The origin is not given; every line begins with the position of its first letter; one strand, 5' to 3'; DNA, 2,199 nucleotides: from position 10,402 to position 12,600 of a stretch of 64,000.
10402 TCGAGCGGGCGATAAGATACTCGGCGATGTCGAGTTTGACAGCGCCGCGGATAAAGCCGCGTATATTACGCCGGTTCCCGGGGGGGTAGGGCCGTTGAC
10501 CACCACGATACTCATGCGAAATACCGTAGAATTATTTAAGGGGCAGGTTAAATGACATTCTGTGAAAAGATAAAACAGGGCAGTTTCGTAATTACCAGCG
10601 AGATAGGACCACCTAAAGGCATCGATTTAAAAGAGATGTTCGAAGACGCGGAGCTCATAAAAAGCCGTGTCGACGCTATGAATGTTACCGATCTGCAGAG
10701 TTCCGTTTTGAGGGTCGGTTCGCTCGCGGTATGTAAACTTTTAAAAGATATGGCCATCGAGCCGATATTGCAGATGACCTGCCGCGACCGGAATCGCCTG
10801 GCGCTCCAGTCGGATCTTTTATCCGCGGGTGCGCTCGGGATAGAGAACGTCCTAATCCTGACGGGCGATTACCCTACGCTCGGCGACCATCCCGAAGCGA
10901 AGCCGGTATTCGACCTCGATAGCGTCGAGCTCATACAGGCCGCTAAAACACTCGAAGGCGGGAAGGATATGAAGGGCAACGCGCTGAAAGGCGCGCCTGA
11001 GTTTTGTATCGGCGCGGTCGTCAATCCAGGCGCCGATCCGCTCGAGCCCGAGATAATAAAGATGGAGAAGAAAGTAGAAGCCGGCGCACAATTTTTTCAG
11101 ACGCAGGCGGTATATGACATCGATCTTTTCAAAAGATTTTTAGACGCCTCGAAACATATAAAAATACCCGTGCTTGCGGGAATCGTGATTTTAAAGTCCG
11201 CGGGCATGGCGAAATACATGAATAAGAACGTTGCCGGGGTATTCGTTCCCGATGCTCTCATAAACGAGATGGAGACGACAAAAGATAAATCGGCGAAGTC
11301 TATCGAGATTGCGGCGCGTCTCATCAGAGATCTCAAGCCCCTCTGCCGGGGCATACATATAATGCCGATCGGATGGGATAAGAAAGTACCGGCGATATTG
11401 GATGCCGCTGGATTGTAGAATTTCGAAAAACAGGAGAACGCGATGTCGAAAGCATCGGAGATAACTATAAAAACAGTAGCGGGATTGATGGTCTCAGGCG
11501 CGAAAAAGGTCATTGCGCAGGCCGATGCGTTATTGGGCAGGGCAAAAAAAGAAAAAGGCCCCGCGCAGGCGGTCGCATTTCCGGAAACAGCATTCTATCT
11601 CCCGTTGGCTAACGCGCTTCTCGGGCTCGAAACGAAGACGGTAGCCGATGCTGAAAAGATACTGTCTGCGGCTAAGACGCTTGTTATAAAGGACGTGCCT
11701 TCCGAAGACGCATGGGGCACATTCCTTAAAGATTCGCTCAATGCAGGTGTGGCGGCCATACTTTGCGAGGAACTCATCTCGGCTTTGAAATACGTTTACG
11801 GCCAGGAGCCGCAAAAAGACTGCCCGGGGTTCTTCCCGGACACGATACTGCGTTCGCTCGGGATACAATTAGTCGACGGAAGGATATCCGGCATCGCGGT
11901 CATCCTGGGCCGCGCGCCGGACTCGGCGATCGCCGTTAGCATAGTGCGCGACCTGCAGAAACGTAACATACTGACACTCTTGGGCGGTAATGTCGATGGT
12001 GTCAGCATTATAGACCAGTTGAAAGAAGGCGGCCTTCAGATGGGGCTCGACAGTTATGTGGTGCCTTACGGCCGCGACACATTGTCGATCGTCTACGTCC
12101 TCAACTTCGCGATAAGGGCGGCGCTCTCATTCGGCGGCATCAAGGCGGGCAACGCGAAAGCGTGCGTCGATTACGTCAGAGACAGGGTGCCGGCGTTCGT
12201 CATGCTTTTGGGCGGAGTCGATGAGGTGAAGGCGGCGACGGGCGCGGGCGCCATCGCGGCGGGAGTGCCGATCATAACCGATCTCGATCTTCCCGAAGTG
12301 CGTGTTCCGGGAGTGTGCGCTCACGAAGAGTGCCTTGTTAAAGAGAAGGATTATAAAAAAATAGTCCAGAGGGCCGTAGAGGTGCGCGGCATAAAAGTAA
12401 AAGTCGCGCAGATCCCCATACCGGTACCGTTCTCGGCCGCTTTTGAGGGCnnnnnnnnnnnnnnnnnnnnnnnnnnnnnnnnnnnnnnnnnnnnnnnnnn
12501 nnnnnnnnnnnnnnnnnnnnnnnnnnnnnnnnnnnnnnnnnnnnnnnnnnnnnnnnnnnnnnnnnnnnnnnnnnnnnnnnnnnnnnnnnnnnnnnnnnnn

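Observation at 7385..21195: Methyl-branch and carbonyl-branch Wood-Ljungdahl genes in one co-directional cluster, but no CODH catalytic subunit (acsA/cooS) in the window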

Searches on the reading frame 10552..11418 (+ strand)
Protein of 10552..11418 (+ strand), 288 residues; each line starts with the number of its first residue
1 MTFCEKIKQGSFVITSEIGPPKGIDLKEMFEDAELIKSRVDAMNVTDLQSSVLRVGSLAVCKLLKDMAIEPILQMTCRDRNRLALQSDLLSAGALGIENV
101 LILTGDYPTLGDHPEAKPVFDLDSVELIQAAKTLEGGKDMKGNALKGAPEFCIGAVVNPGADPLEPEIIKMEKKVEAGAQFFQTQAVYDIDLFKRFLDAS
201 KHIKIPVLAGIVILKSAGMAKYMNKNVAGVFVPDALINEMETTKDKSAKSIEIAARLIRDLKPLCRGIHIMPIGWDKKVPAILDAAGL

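Call 3: search_protein_families(library=pfam, proteins=[window:10552-11418:+])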
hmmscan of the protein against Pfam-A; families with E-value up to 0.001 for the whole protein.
window:10552-11418:+ (288 aa): 1 family
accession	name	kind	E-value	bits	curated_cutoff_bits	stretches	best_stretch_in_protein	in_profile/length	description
PF02219.23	MTHFR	-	3.5e-38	132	24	1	6-287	5-287/287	Methylenetetrahydrofolate reductase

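Call 20: search_protein_families(library=ncbifam, proteins=[window:10552-11418:+], max_evalue=0.01)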
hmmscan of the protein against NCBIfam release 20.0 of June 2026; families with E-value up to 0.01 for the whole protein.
window:10552-11418:+ (288 aa): 5 families
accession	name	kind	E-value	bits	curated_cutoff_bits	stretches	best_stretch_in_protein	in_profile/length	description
NF006396.0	PRK08645.1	equivalog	1.9e-76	257.5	453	1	2-272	313-587/611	bifunctional homocysteine S-methyltransferase/methylenetetrahydrofolate reductase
TIGR00676.1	fadh2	equivalog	5.1e-23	81.8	293.7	1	34-278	23-266/275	methylenetetrahydrofolate reductase [NAD(P)H]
TIGR00677.1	fadh2_euk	equivalog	8.6e-16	58.1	310.05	1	62-285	53-274/281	methylenetetrahydrofolate reductase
NF006950.0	PRK09432.1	equivalog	7e-09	35.3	382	1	42-250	55-249/296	methylenetetrahydrofolate reductase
NF008455.0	PRK11320.1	equivalog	0.006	15.9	353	0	162-213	165-213/295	methylisocitrate lyase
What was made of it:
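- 10552..11418 (+): metF, methylene-THF reductase (288 aa). In NCBIfam it matches the MTHFR half of PRK08645 at 257 bits (calls 3, 20).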

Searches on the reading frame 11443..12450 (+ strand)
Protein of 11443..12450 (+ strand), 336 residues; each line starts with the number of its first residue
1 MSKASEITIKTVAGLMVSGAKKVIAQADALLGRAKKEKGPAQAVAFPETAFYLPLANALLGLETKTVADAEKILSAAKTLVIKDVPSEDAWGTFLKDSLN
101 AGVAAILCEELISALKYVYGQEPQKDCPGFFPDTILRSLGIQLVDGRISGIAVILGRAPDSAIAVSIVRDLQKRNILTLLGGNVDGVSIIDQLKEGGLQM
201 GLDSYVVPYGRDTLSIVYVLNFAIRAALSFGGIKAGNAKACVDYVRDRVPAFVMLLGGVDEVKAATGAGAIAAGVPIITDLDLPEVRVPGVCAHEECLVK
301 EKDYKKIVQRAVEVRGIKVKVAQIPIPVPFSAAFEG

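Call 25: search_solved_structures(query=window:11443-12450:+, show_alignments=4, max_evalue=1e-40)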
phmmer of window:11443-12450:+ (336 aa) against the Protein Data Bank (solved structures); distinct sequences matched with E-value up to 1e-40: 15.
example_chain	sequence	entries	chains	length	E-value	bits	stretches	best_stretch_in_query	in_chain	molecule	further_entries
6yua_A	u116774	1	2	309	3.7e-67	230.2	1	17-336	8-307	CO dehydrogenase/acetyl-CoA synthase complex, beta subunit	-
6ytt_A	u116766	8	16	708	3.8e-66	226.8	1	17-336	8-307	CO dehydrogenase/acetyl-CoA synthase complex, beta subunit | CO-methylating acetyl-CoA synthase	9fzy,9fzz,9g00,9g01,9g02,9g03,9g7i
7nyp_A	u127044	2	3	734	7.3e-51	176.6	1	18-336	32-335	CO-methylating acetyl-CoA synthase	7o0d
8cjc_B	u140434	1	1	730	7.4e-51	176.6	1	18-336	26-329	CO-methylating acetyl-CoA synthase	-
7zkj_B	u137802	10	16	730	7.4e-51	176.6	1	18-336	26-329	CO-methylating acetyl-CoA synthase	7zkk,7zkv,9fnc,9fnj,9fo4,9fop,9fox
1ru3_A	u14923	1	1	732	7.4e-51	176.6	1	18-336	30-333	Acetyl-CoA synthase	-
7nys_A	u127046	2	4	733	7.4e-51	176.6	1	18-336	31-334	CO-methylating acetyl-CoA synthase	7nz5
9fr0_A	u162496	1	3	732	7.5e-51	176.6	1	18-336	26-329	CO-methylating acetyl-CoA synthase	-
8cmw_B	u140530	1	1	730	3.7e-50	174.3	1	18-336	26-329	CO-methylating acetyl-CoA synthase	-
8cja_B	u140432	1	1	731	3.7e-50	174.3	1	18-336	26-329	CO-methylating acetyl-CoA synthase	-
8cjb_B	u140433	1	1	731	5.1e-50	173.9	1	18-336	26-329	CO-methylating acetyl-CoA synthase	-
9fu4_B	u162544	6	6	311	7.4e-47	163.5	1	18-318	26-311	CO-methylating acetyl-CoA synthase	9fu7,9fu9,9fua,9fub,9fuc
3i04_M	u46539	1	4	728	2.4e-45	158.5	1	19-336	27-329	Carbon monoxide dehydrogenase/acetyl-CoA synthase subunit alpha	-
1mjg_M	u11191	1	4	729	2.4e-45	158.5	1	19-336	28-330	Carbon monoxide dehydrogenase alpha subunit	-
1oao_C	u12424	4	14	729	2.4e-45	158.5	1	19-336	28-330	CARBON MONOXIDE DEHYDROGENASE/ACETYL-COA SYNTHASE SUBUNIT ALPHA | Carbon monoxide dehydrogenase/acetyl CoA synthase subunit alpha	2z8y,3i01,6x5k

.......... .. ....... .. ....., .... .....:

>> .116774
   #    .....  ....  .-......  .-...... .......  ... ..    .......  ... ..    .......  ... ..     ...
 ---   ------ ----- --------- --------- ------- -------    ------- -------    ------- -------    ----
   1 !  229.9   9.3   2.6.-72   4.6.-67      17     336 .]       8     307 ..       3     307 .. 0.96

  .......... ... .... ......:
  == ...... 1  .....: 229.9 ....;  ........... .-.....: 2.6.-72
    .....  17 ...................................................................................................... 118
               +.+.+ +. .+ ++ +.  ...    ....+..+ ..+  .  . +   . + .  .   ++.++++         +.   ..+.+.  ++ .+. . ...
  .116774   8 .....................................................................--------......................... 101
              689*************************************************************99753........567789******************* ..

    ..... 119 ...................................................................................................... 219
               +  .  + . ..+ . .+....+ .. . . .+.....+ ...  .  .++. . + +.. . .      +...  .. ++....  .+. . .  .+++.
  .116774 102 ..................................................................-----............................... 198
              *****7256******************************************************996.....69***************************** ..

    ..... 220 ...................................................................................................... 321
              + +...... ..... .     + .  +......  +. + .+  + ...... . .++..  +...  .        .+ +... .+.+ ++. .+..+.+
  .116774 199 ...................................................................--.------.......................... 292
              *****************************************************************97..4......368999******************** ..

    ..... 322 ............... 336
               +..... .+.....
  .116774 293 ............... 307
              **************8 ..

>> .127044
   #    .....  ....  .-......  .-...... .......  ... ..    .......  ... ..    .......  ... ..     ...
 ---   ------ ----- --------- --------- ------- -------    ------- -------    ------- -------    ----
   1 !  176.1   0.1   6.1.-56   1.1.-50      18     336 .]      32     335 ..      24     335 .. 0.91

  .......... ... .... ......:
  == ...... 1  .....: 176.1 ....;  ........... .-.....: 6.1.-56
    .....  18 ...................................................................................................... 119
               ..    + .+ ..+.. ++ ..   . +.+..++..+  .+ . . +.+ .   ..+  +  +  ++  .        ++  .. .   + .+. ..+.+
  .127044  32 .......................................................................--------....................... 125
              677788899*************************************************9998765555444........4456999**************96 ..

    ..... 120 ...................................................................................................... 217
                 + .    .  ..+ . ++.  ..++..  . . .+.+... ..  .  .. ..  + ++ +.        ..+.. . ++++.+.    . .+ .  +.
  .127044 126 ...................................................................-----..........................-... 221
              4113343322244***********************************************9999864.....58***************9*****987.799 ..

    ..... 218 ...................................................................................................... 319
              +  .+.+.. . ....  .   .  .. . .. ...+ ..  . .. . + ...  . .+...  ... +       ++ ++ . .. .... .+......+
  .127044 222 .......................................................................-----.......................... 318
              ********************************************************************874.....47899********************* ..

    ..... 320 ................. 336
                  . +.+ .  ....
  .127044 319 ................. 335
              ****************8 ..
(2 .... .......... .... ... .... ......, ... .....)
